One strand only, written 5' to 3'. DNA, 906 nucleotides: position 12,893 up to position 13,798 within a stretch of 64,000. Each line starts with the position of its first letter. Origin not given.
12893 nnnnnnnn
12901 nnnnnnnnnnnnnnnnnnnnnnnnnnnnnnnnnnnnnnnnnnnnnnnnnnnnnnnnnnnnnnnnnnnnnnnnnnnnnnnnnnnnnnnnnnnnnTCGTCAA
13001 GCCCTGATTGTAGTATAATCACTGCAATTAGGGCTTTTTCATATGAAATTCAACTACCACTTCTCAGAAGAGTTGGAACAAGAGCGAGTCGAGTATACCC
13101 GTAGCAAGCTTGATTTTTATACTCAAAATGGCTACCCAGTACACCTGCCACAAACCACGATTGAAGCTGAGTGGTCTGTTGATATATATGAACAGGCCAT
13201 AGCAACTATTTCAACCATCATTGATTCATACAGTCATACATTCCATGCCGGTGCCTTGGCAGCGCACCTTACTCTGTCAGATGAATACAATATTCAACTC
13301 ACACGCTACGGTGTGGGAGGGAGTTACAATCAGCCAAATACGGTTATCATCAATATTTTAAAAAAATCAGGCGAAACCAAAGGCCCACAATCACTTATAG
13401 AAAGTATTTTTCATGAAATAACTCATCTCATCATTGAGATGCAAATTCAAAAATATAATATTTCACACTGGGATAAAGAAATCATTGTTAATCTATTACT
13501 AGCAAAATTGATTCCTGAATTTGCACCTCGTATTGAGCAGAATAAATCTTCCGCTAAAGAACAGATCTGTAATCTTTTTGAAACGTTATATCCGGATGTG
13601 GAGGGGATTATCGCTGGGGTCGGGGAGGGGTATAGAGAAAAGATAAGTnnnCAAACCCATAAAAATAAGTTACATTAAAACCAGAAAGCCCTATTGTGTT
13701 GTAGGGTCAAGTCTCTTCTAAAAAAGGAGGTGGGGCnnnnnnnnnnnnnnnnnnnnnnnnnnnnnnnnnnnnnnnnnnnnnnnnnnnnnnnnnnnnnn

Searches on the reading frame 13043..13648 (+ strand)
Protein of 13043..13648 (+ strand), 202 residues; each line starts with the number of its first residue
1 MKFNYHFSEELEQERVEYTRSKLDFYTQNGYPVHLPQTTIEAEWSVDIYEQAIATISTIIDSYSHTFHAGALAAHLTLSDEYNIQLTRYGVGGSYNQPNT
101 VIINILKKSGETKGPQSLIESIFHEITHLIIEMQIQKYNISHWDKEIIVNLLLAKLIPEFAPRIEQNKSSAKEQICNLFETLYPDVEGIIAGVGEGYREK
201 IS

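Call 4: search_protein_families(library=ncbifam, proteins=[window:13043-13648:+], max_evalue=1)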
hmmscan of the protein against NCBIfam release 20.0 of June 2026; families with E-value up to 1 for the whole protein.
window:13043-13648:+ (202 aa): 2 families
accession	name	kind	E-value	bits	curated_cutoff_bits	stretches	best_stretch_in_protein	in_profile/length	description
NF003339.0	PRK04351.1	equivalog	0.0014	18.3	113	1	82-178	28-117/149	SprT family protein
NF047804.1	LIC13305_lipo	equivalog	0.018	14.4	250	1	37-145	61-169/274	LIC13305 family lipoprotein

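Call 5: search_protein_families(library=pfam, proteins=[window:13043-13648:+], max_evalue=1)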
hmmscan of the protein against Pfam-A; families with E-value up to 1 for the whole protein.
window:13043-13648:+ (202 aa): 4 families
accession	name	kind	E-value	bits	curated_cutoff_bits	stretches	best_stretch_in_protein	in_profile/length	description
PF05773.27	RWD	-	0.021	15.5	22.8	1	16-63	46-91/112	RWD domain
PF15552.11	DUF4657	-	0.088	12.9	27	1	116-167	205-256/296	Domain of unknown function (DUF4657)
PF16286.10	DUF4932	-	0.13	12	28.7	1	52-132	140-228/332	Domain of unknown function (DUF4932)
PF25137.1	ADH_Fe_C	-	0.14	12.2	27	1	57-181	79-192/194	Fe-containing alcohol dehydrogenase family, C-terminal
